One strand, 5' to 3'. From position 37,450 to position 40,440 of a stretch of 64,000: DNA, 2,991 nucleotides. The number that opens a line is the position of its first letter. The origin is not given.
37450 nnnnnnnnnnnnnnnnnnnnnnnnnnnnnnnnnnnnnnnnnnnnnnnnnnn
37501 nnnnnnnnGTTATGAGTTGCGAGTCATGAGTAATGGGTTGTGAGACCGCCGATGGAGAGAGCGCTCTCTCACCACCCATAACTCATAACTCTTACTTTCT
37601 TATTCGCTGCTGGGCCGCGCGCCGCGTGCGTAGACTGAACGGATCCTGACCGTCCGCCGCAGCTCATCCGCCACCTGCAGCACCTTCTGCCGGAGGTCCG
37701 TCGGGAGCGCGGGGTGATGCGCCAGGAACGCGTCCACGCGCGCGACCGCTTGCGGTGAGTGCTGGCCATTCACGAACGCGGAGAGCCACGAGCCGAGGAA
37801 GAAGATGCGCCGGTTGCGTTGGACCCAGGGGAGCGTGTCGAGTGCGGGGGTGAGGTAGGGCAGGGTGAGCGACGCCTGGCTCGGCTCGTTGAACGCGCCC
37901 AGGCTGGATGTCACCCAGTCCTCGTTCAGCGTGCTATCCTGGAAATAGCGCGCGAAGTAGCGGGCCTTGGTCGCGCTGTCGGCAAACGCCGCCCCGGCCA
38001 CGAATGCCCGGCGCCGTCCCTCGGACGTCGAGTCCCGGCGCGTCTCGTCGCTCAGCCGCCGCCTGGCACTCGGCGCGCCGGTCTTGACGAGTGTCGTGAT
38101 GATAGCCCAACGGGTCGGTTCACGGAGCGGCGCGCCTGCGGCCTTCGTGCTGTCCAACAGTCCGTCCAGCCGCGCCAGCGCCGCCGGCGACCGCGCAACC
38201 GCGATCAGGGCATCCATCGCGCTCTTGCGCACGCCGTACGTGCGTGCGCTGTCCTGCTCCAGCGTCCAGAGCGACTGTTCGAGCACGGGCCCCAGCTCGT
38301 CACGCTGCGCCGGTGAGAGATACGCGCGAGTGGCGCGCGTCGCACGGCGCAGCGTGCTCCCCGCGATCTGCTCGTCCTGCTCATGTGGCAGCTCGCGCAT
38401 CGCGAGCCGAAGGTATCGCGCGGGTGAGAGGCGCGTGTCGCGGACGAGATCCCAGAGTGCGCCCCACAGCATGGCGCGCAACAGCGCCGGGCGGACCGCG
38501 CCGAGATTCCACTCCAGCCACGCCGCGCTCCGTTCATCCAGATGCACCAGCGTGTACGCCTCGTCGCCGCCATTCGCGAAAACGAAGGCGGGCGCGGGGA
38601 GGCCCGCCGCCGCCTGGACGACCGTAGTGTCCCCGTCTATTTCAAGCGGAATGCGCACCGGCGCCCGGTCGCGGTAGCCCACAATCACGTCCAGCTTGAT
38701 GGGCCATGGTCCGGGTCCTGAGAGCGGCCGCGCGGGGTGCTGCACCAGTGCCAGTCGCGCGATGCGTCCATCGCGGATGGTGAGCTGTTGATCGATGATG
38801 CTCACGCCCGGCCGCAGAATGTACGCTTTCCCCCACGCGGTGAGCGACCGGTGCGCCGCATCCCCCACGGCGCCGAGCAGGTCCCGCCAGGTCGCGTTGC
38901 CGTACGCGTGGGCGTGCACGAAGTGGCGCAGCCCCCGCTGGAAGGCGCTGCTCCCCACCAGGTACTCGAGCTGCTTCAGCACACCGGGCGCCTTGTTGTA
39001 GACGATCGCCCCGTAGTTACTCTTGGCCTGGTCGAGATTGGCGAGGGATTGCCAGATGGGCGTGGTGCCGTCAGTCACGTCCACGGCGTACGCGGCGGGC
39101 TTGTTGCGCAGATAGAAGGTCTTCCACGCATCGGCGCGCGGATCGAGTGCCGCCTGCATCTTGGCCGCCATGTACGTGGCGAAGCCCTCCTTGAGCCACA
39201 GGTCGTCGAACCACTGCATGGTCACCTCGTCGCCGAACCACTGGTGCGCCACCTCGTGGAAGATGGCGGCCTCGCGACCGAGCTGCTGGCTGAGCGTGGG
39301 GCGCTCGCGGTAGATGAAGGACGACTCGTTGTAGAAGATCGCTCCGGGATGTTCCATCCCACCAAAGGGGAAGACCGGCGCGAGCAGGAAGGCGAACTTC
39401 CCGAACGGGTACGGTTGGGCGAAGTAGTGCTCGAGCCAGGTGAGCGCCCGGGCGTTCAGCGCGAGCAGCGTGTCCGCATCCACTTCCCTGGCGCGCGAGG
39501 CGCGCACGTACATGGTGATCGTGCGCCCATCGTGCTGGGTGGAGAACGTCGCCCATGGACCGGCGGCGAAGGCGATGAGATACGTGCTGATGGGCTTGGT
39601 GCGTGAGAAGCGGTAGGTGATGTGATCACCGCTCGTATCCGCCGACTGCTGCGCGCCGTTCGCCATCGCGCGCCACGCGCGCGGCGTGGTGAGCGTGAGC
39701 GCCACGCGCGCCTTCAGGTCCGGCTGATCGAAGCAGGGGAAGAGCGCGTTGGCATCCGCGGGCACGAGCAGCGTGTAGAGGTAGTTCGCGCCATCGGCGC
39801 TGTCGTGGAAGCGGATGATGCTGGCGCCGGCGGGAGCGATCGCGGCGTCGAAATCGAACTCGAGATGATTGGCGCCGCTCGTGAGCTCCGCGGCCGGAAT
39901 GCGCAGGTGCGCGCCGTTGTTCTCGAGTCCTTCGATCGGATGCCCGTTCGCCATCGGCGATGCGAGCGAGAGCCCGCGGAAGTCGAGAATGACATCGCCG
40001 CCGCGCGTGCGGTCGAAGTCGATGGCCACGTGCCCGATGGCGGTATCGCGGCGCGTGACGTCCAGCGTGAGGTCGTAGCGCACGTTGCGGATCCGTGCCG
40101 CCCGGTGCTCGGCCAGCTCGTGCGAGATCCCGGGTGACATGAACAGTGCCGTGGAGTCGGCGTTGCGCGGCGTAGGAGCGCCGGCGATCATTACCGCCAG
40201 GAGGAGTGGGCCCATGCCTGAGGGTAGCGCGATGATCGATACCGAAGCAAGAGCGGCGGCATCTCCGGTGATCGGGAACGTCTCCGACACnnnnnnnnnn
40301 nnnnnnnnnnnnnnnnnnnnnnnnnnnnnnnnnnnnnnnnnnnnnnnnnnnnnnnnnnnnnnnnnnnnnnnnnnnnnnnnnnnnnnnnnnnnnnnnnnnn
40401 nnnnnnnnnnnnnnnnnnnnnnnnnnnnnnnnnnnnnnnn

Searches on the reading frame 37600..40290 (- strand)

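Call 24: search_protein_families(library=pfam, proteins=[window:37600-40290:-], max_evalue=0.001)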
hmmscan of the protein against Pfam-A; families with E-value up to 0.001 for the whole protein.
window:37600-40290:- (896 aa): 3 families
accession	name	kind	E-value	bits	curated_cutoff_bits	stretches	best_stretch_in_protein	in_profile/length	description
PF01433.26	Peptidase_M1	-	1.6e-51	175.5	27.7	1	279-483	6-211/218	Peptidase family M1 domain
PF11838.14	ERAP1_C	-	3.2e-31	109.4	38.2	1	569-879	1-318/318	ERAP1-like C-terminal domain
PF17900.6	Peptidase_M1_N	-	6.5e-17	62.7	25.8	1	71-238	4-186/186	Peptidase M1 N-terminal domain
